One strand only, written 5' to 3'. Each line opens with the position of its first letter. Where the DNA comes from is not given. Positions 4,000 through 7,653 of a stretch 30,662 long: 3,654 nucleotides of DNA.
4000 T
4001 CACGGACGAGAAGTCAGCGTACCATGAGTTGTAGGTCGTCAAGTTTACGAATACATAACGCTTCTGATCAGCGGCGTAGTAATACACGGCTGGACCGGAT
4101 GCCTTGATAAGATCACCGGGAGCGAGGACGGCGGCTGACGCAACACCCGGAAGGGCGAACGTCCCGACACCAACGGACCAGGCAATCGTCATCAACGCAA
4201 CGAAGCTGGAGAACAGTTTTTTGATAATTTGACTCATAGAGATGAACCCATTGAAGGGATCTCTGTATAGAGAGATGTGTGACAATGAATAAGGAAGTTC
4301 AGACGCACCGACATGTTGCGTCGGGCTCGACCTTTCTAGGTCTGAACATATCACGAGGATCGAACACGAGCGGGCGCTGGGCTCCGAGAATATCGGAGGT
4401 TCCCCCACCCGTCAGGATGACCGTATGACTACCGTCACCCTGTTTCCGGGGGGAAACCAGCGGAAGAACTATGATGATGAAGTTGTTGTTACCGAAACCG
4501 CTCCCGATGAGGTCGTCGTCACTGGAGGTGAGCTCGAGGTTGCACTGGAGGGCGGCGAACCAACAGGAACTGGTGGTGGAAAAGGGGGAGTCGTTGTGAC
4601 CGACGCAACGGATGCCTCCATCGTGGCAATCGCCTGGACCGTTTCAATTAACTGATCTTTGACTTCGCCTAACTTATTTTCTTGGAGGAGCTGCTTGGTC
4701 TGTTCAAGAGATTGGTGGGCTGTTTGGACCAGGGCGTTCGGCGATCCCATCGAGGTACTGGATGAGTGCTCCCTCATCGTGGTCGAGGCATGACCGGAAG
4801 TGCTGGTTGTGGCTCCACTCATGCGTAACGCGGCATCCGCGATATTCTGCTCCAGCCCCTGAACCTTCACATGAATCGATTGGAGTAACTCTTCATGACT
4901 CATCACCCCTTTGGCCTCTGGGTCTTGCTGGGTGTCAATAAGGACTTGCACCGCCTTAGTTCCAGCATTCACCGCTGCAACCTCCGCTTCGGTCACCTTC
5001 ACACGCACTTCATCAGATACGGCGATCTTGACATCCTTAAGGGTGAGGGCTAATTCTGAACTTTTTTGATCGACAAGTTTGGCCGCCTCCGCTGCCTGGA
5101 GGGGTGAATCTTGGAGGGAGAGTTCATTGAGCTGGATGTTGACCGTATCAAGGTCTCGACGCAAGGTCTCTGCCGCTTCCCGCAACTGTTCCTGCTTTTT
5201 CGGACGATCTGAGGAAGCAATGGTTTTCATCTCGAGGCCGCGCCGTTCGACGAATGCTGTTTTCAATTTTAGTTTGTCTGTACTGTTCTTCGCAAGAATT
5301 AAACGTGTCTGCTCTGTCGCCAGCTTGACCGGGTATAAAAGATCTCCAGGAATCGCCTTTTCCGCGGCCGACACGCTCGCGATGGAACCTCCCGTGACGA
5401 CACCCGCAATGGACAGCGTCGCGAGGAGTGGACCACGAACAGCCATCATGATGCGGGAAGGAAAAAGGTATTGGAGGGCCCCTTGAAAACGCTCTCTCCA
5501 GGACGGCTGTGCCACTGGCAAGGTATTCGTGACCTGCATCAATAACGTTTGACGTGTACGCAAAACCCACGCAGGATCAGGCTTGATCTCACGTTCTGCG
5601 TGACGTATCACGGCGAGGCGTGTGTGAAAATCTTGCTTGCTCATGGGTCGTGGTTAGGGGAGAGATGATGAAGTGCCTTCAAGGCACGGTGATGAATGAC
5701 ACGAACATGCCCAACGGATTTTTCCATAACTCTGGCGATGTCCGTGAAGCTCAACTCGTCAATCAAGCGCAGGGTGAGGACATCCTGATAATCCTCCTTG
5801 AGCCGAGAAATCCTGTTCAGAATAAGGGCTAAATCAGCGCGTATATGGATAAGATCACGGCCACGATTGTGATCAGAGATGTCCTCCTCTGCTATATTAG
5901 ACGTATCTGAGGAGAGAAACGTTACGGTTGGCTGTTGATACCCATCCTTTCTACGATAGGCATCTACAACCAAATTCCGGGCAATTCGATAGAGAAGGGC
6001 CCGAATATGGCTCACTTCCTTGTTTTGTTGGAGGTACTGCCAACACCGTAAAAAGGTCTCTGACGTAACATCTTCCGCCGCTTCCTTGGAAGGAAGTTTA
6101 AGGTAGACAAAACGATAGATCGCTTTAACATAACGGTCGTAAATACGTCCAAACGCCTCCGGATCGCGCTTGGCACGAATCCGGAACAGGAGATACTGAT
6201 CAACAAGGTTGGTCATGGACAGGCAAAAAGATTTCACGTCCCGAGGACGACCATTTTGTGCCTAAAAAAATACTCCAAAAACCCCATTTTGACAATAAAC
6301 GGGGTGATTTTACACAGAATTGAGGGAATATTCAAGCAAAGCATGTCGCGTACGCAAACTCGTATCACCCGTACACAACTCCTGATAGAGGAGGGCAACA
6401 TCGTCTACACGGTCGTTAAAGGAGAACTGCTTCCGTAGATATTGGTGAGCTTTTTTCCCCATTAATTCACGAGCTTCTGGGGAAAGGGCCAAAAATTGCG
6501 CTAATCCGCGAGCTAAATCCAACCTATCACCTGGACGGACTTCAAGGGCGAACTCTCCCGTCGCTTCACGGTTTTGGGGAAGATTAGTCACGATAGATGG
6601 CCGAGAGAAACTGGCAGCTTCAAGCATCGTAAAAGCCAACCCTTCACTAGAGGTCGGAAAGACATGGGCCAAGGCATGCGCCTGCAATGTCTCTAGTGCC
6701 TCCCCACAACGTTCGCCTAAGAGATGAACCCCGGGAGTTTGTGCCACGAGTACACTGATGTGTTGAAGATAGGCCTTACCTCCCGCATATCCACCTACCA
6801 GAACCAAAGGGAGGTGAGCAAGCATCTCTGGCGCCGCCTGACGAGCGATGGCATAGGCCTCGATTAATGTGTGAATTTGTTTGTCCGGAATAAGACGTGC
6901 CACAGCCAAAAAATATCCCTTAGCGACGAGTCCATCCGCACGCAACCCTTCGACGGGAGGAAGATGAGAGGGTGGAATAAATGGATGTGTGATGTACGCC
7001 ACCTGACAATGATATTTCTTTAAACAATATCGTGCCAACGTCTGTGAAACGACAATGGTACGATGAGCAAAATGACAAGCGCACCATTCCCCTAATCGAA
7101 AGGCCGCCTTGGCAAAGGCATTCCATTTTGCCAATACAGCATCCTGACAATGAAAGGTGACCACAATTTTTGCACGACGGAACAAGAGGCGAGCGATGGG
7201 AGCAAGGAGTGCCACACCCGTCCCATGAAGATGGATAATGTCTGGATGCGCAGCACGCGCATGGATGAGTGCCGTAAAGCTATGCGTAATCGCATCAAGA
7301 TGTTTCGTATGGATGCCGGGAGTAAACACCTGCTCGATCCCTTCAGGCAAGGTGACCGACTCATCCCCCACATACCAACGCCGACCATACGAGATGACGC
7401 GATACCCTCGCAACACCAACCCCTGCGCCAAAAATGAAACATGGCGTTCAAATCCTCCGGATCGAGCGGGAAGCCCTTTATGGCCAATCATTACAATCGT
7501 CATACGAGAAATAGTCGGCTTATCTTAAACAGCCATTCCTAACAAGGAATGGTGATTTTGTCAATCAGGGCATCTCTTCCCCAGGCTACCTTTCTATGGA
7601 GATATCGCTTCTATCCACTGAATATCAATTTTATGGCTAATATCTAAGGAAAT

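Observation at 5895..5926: ECF-type promoter hidden inside the ECF sigma gene itself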

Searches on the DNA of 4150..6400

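Call 32: search_rna_families(source=window, start=4150, end=6400, threshold=evalue, max_evalue=1, show_alignments=2)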
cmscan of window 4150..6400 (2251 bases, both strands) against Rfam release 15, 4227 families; matches with E-value up to 1: 0.
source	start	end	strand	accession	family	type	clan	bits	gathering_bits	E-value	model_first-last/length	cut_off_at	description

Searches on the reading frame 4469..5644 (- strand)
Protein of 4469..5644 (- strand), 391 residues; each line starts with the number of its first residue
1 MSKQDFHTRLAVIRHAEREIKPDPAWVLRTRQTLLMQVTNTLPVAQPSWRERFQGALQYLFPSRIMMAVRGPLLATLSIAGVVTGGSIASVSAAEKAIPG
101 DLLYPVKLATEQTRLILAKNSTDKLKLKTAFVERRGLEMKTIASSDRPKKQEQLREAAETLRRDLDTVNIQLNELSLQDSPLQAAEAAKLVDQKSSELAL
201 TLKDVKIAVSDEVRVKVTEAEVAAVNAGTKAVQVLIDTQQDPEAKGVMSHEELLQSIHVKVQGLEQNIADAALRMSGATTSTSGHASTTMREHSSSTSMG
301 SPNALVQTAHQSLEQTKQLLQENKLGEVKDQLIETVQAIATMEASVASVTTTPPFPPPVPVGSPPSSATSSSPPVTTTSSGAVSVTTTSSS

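Call 3: search_protein_families(library=pfam, proteins=[window:4469-5644:-], max_evalue=0.01)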
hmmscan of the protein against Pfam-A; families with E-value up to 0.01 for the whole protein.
window:4469-5644:- (391 aa): 1 family
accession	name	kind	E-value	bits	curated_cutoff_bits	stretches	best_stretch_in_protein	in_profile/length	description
PF18915.5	DUF5667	-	6.9e-07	30.1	27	1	97-172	2-74/99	Domain of unknown function (DUF5667)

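Call 40: search_protein_families(library=pfam, proteins=[window:4469-5644:-], max_evalue=10)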
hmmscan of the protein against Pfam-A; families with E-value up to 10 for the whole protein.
window:4469-5644:- (391 aa): 4 families
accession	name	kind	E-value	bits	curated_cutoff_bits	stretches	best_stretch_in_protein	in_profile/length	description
PF18915.5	DUF5667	-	6.9e-07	30.1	27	1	97-172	2-74/99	Domain of unknown function (DUF5667)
PF10383.15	Clr2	-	0.13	13.4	25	1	206-307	11-96/136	Transcription-silencing protein Clr2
PF17253.7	DUF5320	-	0.82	11.3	27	1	139-175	63-99/99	Family of unknown function (DUF5320)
PF00639.27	Rotamase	-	4.6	8.7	21.7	0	234-291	2-61/97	PPIC-type PPIASE domain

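Call 41: search_protein_families(library=ncbifam, proteins=[window:4469-5644:-], max_evalue=0.1)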
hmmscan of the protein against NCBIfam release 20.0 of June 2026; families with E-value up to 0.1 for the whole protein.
window:4469-5644:- (391 aa): 0 families

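Call 49: find_homologous_proteins(query=window:4469-5644:-, max_evalue=0.001)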
Query window:4469-5644:- (391 aa): 168 proteins with E <= 0.001 among 8000 candidates; the best 120 are listed.
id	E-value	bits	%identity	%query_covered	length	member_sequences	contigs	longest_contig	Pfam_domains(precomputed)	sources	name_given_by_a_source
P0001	7.4e-151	520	72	91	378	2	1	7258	PF18915.6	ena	-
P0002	1.2e-98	349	54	90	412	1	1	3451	PF18915.6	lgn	-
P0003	1.4e-98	348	53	89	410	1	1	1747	PF18915.6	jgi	-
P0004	3.4e-98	347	49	99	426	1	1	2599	PF18915.6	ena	-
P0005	2.8e-97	344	62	73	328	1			PF18915.6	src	-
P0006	3.0e-94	334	48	100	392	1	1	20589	PF18915.6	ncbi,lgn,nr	ncbi:MAG: DUF5667 domain-containing protein [bacterium]|nr:DUF5667 domain-containing protein [bacter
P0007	4.8e-93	330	49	91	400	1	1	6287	PF18915.6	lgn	-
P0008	5.7e-92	327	49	90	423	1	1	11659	PF18915.6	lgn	-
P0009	5.3e-91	324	52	89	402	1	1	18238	PF18915.6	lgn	-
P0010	1.1e-89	319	48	99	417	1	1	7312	PF18915.6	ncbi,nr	ncbi:MAG TPA: DUF5667 domain-containing protein [Patescibacteria group bacterium]|nr:DUF5667 domain-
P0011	2.6e-89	318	49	91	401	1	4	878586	PF18915.6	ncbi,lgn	-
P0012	1.9e-88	315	46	95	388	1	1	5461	PF18915.6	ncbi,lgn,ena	-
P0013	1.1e-87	313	47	100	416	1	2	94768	PF18915.6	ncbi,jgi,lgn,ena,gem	-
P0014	1.1e-87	313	48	88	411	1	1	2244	PF18915.6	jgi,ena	-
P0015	1.1e-87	313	47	91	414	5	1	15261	PF18915.6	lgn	-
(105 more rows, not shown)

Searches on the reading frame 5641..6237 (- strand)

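Call 3: search_protein_families(library=pfam, proteins=[window:5641-6237:-], max_evalue=0.01)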
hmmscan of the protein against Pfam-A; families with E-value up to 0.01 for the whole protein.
window:5641-6237:- (198 aa): 3 families
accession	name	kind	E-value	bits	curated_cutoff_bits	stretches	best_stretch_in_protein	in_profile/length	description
PF04542.20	Sigma70_r2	-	8.2e-12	45.2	24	1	32-98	1-69/71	Sigma-70 region 2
PF08281.18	Sigma70_r4_2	-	2e-11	43.8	25.7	1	138-189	3-54/54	Sigma-70, region 4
PF04545.22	Sigma70_r4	-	9.4e-10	38.3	24.1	1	143-189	2-48/50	Sigma-70, region 4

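Call 41: search_protein_families(library=ncbifam, proteins=[window:5641-6216:-], max_evalue=0.1)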
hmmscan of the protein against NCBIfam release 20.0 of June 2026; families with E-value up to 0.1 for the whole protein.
window:5641-6216:- (191 aa): 95 families (the best 25 are shown)
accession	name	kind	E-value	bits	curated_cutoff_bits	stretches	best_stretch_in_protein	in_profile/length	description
TIGR02952.1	Sig70_famx2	equivalog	6e-31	107.6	206.45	1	15-184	6-168/170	ECF subfamily RNA polymerase sigma factor, BldN family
TIGR02950.1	SigM_subfam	subfamily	3.1e-26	92.1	147.95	1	24-184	4-156/159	RNA polymerase sigma factor, SigM family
NF009166.1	PRK12513.1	equivalog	7.5e-23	81.2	206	1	6-173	9-173/193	RNA polymerase sigma factor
NF058625.1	sigma_PG0214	equivalog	1.4e-22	80.2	130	1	21-183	5-158/170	GFO_1088 family ECF-type sigma factor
TIGR02985.1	Sig70_bacteroi1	subfamily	7.9e-22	78.2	126.4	1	20-183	1-159/162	RNA polymerase sigma-70 factor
TIGR02937.1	sigma70-ECF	superfamily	1.1e-21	77.2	42.9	1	20-183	1-162/165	sigma-70 family RNA polymerase sigma factor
NF007223.0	PRK09641.1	equivalog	7.9e-21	74.7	209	1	16-183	14-181/187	RNA polymerase sigma factor SigW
NF007220.0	PRK09639.1-5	equivalog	8.9e-19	67.9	260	1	20-184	3-162/181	RNA polymerase sigma factor SigX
TIGR02948.1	SigW_bacill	equivalog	4.1e-18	66.1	243.1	1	15-183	13-181/187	RNA polymerase sigma factor SigW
NF008888.0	PRK11922.1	equivalog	4.2e-18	65.8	204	1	8-183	18-193/231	RNA polymerase sigma factor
NF009171.0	PRK12518.1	equivalog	1.3e-17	64.2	208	1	3-183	11-181/191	RNA polymerase sigma factor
TIGR02939.1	RpoE_Sigma70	equivalog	2.5e-17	63.5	236.15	1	5-183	6-183/190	RNA polymerase sigma factor RpoE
NF006930.0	PRK09415.1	subfamily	2.1e-16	60.3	198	1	22-181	18-170/179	RNA polymerase factor sigma C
TIGR02989.1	Sig-70_gvs1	subfamily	9.7e-16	58.1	124.55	1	20-183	1-155/158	RNA polymerase sigma-70 factor, Rhodopirellula/Verrucomicrobium family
NF007227.0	PRK09645.1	subfamily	1e-15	58.1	202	1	17-183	10-167/177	sigma-70 family RNA polymerase sigma factor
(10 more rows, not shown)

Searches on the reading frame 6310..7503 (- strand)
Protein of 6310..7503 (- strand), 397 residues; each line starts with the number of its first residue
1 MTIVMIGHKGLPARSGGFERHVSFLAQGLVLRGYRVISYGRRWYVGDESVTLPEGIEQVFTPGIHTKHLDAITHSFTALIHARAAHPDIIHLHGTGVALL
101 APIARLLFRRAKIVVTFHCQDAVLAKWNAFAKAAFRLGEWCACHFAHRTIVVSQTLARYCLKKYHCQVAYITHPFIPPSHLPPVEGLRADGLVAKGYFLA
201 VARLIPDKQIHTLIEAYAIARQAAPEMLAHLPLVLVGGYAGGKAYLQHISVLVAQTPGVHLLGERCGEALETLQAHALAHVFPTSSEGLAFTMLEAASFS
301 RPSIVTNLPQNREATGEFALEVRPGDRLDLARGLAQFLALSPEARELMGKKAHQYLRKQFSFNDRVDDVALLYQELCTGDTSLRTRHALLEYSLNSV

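Call 3: search_protein_families(library=pfam, proteins=[window:6310-7503:-], max_evalue=0.01)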
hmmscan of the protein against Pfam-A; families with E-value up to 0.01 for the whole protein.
window:6310-7503:- (397 aa): 5 families
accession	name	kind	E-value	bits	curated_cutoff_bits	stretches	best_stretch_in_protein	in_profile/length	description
PF13439.12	Glyco_transf_4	-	1.4e-16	61.5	28.5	1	16-167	2-155/170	Glycosyltransferase Family 4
PF13692.12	Glyco_trans_1_4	-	4.3e-14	53.4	27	1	197-338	3-140/142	Glycosyl transferases group 1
PF00534.26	Glycos_transf_1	-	7.1e-14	52.2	26.4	1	196-353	16-170/172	Glycosyl transferases group 1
PF13579.12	Glyco_trans_4_4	-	9.3e-10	39.5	29.7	1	16-161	1-143/158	Glycosyl transferase 4-like domain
PF09314.17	DUF1972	-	0.0039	17.2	25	0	3-25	4-26/186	Domain of unknown function (DUF1972)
